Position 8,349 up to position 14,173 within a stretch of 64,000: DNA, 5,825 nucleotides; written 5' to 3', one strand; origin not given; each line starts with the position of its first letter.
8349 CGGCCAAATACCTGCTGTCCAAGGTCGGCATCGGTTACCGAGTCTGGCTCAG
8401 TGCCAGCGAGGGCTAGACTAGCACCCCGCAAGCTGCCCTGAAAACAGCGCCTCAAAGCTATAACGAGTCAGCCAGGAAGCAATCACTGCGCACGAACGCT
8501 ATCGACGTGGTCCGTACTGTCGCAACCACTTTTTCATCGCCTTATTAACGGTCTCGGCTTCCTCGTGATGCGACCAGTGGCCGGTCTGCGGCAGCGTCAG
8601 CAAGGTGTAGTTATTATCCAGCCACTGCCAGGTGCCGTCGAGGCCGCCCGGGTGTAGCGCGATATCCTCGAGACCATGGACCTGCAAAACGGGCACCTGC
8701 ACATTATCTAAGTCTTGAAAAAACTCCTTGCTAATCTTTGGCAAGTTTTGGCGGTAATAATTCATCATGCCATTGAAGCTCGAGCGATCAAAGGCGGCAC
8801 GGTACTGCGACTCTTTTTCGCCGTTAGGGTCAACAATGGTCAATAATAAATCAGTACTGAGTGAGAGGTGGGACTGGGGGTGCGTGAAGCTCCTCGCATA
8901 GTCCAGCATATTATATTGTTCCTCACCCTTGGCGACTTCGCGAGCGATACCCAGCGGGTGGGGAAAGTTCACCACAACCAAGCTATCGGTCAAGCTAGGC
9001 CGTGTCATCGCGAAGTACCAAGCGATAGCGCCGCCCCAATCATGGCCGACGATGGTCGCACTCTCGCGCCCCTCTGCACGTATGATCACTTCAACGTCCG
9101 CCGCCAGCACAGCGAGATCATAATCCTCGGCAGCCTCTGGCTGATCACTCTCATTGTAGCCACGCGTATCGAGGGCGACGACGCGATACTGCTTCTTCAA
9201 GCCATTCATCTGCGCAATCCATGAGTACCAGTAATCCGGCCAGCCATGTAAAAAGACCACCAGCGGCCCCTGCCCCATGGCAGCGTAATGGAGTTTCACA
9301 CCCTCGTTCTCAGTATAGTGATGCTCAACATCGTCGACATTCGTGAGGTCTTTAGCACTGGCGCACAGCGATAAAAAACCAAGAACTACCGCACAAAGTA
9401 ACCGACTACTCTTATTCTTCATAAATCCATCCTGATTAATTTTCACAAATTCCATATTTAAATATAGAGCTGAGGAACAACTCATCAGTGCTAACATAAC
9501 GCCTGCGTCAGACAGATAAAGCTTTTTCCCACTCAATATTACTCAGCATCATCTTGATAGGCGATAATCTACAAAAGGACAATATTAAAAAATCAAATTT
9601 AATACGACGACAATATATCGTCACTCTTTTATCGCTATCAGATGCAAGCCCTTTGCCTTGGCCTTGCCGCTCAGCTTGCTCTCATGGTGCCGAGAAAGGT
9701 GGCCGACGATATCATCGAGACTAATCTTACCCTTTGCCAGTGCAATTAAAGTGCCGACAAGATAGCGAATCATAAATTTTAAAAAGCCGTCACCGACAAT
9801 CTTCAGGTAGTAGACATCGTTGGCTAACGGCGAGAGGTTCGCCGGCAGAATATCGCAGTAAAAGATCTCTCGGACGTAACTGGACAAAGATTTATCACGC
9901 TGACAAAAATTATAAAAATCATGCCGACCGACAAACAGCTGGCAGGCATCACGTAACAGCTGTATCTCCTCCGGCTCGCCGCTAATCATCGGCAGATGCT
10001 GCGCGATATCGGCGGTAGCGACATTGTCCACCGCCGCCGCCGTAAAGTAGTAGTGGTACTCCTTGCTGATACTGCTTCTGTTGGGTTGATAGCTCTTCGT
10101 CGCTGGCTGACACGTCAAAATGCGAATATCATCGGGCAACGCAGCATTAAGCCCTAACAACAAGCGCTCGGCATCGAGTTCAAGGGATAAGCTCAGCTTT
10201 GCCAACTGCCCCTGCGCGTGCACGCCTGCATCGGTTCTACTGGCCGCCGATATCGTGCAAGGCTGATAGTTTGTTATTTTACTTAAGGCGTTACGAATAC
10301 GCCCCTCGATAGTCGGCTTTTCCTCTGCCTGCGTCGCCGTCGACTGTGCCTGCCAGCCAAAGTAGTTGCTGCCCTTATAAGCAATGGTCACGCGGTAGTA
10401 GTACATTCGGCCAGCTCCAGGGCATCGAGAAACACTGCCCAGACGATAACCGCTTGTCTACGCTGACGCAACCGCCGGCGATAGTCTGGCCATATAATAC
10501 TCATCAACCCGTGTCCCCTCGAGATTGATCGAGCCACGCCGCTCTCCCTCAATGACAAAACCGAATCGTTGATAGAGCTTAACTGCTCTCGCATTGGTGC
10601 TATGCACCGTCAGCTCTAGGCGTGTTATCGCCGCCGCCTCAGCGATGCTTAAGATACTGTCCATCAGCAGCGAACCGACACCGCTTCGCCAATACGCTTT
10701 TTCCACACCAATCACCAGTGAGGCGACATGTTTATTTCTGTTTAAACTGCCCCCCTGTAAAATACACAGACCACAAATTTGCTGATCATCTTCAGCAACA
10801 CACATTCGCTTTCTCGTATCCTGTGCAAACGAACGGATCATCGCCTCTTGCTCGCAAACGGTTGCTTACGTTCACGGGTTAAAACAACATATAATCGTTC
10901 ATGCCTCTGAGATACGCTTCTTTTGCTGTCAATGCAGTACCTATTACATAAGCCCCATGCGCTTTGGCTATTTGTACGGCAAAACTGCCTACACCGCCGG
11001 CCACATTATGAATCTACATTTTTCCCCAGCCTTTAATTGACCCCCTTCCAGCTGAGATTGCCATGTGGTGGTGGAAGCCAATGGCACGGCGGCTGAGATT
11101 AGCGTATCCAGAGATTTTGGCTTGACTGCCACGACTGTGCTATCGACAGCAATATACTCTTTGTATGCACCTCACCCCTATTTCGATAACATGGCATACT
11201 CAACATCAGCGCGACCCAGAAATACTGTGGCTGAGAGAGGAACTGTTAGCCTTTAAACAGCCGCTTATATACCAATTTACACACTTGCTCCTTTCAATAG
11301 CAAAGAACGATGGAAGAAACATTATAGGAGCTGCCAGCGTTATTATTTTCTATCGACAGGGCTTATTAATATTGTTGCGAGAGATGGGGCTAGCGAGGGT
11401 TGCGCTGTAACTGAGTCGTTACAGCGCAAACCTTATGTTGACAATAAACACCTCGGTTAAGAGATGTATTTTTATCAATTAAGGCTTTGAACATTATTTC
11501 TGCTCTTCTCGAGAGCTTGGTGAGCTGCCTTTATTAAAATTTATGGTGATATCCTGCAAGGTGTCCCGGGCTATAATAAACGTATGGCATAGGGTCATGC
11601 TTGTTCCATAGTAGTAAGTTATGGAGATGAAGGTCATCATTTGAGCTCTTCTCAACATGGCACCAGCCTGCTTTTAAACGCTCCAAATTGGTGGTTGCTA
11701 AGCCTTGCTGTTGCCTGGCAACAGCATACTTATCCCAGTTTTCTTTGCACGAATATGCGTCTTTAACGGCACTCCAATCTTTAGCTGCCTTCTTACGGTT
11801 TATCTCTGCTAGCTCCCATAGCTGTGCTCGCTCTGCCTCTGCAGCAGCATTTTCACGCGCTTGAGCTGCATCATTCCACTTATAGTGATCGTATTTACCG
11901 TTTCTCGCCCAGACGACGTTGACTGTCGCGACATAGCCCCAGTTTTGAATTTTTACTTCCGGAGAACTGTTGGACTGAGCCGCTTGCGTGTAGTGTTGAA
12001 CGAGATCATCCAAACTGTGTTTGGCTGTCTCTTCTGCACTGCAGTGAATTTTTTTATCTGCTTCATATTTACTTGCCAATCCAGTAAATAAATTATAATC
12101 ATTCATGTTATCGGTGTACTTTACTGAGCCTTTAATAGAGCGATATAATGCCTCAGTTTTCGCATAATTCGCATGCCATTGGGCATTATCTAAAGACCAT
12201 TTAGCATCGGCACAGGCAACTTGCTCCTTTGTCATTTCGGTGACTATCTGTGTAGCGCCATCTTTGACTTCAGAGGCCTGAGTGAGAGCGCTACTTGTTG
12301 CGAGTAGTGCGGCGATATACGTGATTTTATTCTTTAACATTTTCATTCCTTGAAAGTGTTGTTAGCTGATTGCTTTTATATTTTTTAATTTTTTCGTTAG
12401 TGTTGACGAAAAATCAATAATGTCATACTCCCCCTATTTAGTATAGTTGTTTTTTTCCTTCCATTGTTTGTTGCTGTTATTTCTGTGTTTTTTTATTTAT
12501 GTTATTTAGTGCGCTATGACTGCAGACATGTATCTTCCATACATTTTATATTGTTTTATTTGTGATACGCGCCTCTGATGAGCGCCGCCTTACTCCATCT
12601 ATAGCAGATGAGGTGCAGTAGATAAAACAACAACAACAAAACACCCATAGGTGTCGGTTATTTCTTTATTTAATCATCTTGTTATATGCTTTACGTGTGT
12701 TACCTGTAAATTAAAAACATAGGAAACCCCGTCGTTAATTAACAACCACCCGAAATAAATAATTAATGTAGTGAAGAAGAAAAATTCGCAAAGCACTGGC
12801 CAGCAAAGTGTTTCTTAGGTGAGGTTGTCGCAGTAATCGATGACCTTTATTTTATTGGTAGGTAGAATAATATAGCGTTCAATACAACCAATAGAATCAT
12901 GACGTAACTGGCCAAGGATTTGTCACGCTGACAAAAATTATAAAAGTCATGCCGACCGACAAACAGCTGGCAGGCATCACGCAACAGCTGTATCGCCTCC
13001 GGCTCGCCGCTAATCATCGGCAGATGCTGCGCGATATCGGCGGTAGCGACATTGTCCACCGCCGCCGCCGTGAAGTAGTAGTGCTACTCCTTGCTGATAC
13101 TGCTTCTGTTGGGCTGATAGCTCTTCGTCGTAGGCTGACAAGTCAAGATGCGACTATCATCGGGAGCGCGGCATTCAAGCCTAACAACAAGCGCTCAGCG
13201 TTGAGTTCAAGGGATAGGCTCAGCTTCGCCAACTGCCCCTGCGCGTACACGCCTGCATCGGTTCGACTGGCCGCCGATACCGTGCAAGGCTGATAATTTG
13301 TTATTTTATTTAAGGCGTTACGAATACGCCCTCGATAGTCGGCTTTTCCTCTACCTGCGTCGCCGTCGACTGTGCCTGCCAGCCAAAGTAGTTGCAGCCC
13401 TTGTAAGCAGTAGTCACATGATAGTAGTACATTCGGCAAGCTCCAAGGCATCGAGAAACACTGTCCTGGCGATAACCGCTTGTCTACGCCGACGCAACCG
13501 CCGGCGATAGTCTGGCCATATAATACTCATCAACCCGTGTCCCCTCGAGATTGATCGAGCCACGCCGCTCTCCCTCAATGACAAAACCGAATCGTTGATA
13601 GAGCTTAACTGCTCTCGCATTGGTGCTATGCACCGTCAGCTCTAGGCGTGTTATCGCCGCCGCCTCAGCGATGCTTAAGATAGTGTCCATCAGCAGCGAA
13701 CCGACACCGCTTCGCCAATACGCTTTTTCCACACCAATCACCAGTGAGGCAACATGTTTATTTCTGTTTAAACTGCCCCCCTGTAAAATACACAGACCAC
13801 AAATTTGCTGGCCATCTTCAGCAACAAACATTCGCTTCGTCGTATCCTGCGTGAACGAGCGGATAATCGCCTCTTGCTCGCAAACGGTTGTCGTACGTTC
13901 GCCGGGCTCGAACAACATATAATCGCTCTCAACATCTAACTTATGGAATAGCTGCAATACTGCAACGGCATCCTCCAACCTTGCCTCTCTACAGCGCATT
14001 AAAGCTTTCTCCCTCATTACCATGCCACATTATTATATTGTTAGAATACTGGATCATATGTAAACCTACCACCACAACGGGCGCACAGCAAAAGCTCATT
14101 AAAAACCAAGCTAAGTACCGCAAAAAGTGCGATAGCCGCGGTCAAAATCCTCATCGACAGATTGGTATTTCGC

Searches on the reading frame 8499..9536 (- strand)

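Call 70: search_protein_families(library=pfam, proteins=[window:8499-9536:-], max_evalue=0.000001)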
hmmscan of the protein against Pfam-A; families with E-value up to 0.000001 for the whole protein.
window:8499-9536:- (345 aa): 3 families
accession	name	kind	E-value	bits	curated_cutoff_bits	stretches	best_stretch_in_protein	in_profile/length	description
PF00561.26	Abhydrolase_1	-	3.5e-32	112.4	25.8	1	91-326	1-244/245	alpha/beta hydrolase fold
PF12697.13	Abhydrolase_6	-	3.3e-16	61.1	26.3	1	93-332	1-216/217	Alpha/beta hydrolase family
PF12146.15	Hydrolase_4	-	3.8e-07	30.1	27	1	92-304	6-215/239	Serine aminopeptidase, S33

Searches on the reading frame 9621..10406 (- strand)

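Call 70: search_protein_families(library=pfam, proteins=[window:9621-10406:-], max_evalue=0.000001)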
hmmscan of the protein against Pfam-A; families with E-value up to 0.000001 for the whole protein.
window:9621-10406:- (261 aa): 1 family
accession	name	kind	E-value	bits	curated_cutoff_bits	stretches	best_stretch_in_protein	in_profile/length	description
PF01416.25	PseudoU_synth_1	-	5.8e-29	101.2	23.3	2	154-257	1-103/108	tRNA pseudouridine synthase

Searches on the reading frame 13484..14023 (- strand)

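Call 70: search_protein_families(library=pfam, proteins=[window:13484-14023:-], max_evalue=0.000001)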
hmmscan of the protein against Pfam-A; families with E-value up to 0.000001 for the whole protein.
window:13484-14023:- (179 aa): 5 families
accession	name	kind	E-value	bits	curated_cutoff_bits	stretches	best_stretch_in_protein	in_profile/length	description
PF00583.31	Acetyltransf_1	-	9.8e-16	58.5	20.7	1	52-147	19-116/116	Acetyltransferase (GNAT) family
PF13673.13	Acetyltransf_10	-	2.1e-13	50.8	23.6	1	45-151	14-111/128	Acetyltransferase (GNAT) domain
PF13508.13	Acetyltransf_7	-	4.5e-13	49.8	27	1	63-148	3-83/84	Acetyltransferase (GNAT) domain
PF13420.13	Acetyltransf_4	-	7.8e-10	39.4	24.3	1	13-166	3-153/155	Acetyltransferase (GNAT) domain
PF13302.13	Acetyltransf_3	-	2.5e-08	35.1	25.4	1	12-148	5-138/138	Acetyltransferase (GNAT) domain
